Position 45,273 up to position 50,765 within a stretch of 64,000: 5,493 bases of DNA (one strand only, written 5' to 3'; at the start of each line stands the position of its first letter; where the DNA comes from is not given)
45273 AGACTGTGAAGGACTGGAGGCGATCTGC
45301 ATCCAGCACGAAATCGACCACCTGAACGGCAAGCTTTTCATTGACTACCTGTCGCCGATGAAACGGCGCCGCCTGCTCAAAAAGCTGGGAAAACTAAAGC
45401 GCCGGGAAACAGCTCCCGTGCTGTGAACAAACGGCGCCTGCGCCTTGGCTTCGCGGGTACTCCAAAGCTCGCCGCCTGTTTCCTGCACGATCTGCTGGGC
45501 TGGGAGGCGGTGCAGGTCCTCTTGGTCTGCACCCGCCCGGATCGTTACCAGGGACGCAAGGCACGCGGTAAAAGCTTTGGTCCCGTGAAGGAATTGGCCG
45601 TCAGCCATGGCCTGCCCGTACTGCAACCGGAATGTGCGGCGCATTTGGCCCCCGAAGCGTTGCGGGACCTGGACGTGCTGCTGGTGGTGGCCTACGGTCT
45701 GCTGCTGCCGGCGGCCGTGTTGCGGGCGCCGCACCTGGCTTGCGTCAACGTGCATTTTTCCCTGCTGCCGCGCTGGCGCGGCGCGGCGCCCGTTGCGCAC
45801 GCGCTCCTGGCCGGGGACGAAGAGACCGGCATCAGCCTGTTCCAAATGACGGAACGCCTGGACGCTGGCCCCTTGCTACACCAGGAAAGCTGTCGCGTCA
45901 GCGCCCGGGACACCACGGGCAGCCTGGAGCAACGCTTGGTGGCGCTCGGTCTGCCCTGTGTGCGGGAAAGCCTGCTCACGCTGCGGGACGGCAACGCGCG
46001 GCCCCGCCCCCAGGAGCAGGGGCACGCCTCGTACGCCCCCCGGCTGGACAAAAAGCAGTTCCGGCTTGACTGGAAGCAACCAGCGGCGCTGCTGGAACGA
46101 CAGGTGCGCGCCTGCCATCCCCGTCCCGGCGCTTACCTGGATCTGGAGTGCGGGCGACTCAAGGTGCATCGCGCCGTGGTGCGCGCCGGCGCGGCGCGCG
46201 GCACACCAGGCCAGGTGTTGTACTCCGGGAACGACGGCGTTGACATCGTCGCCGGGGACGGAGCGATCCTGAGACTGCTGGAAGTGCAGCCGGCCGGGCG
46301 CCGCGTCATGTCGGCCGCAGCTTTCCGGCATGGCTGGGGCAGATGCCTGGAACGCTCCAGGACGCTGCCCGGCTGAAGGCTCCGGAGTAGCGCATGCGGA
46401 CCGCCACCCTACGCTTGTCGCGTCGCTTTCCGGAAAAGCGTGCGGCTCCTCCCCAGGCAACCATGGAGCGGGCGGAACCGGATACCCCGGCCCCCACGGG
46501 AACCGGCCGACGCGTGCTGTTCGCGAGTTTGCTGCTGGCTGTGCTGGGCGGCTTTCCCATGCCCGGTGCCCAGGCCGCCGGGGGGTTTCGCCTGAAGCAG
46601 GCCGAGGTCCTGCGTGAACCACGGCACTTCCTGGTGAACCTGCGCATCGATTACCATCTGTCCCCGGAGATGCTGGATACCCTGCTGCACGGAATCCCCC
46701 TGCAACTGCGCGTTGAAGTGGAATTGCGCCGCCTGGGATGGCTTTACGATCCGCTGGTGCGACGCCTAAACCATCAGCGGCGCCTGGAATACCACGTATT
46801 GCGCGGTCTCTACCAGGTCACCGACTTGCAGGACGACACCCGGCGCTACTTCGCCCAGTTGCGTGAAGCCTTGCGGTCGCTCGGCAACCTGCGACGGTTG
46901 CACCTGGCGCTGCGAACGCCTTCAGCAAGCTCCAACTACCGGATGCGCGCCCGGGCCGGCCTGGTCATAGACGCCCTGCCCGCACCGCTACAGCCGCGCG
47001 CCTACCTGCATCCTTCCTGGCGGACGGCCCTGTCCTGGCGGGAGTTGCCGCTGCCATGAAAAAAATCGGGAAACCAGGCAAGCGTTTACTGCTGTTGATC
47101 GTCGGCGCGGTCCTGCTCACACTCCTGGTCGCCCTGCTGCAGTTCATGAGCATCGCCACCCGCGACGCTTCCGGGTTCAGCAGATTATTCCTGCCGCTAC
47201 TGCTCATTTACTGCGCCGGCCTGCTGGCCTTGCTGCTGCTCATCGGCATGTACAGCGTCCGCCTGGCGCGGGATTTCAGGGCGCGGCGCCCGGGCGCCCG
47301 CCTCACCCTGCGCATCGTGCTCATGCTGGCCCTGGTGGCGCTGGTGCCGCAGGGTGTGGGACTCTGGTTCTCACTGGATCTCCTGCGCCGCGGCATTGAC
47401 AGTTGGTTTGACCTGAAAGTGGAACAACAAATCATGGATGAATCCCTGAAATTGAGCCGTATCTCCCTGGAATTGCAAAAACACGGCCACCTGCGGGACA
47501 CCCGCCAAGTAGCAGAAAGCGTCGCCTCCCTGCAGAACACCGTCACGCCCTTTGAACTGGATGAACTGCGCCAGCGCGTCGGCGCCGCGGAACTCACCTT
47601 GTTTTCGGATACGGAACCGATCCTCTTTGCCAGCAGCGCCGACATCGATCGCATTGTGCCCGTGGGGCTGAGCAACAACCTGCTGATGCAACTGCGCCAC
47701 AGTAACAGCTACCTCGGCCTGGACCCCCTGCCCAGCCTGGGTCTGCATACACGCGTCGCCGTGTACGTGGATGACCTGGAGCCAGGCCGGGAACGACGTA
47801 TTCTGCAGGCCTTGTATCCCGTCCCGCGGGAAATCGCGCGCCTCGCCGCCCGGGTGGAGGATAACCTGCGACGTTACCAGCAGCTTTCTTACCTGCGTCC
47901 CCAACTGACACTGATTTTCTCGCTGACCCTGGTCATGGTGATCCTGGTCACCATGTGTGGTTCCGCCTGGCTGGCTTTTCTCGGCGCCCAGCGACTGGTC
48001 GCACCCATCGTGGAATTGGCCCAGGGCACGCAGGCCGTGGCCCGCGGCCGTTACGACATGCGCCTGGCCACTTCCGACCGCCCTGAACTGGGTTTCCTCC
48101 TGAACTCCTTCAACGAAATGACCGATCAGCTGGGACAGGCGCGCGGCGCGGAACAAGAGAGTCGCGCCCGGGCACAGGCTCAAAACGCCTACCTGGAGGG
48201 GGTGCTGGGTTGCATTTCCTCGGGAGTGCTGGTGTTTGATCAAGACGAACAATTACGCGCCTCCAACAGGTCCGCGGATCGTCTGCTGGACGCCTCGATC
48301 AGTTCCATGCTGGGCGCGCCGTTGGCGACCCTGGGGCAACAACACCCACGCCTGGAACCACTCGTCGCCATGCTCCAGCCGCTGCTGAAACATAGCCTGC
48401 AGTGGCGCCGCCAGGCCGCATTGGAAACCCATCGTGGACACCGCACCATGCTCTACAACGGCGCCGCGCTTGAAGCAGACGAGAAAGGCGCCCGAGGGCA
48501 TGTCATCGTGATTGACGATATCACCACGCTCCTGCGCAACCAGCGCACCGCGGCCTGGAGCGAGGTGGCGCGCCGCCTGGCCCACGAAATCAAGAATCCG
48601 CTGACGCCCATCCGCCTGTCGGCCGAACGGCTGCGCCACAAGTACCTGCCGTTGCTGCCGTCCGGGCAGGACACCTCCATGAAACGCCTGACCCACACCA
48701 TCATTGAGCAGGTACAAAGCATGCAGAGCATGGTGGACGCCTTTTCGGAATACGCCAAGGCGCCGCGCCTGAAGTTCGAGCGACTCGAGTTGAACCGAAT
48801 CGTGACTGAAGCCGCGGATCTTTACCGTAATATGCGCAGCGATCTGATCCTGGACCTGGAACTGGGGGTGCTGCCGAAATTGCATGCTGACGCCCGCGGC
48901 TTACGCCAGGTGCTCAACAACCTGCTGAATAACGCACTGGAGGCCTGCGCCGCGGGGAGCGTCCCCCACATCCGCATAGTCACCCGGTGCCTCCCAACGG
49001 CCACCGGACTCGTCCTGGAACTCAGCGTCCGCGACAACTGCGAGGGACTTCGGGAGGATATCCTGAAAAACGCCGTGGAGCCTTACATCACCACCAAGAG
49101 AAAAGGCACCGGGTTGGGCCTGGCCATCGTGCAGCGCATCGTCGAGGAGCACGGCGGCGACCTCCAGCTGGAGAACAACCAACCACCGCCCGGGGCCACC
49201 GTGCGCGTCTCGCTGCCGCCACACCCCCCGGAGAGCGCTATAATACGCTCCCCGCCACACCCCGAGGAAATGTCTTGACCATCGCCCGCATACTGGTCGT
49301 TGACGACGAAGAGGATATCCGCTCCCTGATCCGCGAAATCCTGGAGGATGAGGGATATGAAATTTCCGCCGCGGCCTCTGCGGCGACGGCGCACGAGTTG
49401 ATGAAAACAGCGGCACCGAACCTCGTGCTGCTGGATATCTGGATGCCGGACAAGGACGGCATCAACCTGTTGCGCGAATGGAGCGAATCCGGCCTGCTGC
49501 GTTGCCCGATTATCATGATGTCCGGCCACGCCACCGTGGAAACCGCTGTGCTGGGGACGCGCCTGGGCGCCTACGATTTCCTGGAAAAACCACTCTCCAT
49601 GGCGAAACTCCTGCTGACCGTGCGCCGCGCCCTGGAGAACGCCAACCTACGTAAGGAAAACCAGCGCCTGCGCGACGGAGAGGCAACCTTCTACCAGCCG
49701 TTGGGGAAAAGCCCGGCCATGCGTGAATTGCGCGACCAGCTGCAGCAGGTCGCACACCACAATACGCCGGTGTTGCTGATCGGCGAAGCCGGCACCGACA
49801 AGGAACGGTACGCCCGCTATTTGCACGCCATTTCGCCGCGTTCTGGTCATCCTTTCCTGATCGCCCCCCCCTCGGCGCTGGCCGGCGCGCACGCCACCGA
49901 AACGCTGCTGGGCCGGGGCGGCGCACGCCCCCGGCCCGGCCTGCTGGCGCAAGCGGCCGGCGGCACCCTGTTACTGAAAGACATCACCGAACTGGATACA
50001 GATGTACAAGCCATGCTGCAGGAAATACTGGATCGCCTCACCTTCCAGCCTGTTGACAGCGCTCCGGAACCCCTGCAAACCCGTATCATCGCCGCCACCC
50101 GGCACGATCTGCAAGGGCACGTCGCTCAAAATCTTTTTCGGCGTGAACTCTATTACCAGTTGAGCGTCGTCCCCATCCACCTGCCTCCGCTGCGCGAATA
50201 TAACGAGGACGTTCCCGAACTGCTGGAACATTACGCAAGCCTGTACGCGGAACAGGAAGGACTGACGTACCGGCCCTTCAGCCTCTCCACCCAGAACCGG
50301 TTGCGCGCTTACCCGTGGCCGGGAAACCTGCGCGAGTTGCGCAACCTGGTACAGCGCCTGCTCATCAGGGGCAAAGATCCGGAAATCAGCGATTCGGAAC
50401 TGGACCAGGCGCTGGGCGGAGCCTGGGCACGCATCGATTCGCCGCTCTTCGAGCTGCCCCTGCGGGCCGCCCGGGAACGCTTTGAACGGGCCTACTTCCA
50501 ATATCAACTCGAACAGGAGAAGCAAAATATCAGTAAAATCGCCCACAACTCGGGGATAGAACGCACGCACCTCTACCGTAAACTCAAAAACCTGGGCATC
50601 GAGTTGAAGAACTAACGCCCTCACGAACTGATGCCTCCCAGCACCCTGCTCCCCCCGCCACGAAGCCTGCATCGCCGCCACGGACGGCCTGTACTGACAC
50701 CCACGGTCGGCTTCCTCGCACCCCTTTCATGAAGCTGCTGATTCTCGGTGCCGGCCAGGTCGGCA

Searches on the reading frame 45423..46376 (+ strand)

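Call 15: search_protein_families(library=ncbifam, max_evalue=1e-10, proteins=[window:45423-46376:+])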
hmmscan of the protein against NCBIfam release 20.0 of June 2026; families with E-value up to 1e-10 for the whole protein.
window:45423-46376:+ (317 aa): 4 families
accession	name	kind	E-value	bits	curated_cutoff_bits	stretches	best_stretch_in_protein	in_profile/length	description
TIGR00460.1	fmt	equivalog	1e-73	248.2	201.5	1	7-309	2-308/315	methionyl-tRNA formyltransferase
NF005414.0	PRK06988.1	equivalog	4.7e-35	121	316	1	29-300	25-300/311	formyltransferase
NF005998.1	PRK08125.1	equivalog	1.7e-33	116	777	1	50-282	40-274/649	bifunctional UDP-4-amino-4-deoxy-L-arabinose formyltransferase/UDP-glucuronic acid oxidase ArnA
TIGR00639.1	PurN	equivalog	4.2e-12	46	150.1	1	82-172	79-169/192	phosphoribosylglycinamide formyltransferase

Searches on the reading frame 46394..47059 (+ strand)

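Call 15: search_protein_families(library=ncbifam, max_evalue=1e-10, proteins=[window:46394-47059:+])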
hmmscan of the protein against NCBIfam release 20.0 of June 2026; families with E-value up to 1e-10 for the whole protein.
window:46394-47059:+ (221 aa): 0 families

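Call 55: search_protein_families(library=pfam, max_evalue=0.001, proteins=[window:46394-47059:+])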
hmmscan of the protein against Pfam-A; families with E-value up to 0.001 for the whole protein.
window:46394-47059:+ (221 aa): 1 family
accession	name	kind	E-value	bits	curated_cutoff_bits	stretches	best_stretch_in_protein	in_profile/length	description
PF14334.11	DUF4390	-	3.5e-33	114.8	27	1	64-217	3-159/161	Domain of unknown function (DUF4390)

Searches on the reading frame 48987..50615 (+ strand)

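Call 76: search_protein_families(library=pfam, max_evalue=0.00001, proteins=[window:48987-50615:+])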
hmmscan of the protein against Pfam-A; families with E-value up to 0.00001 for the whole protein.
window:48987-50615:+ (542 aa): 4 families
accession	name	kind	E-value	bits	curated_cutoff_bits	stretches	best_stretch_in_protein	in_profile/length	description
PF00158.32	Sigma54_activat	-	1.1e-30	106.9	20.2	1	240-398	3-168/168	Sigma-54 interaction domain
PF00072.30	Response_reg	-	1.3e-27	96.6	30.2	1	102-212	1-110/111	Response regulator receiver domain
PF14532.12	Sigma54_activ_2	-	2.8e-27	96.1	25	1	239-402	1-138/138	Sigma-54 interaction domain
PF25601.1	AAA_lid_14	-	2.5e-16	59.7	27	1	403-476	1-74/87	AAA+ ATPase lid domain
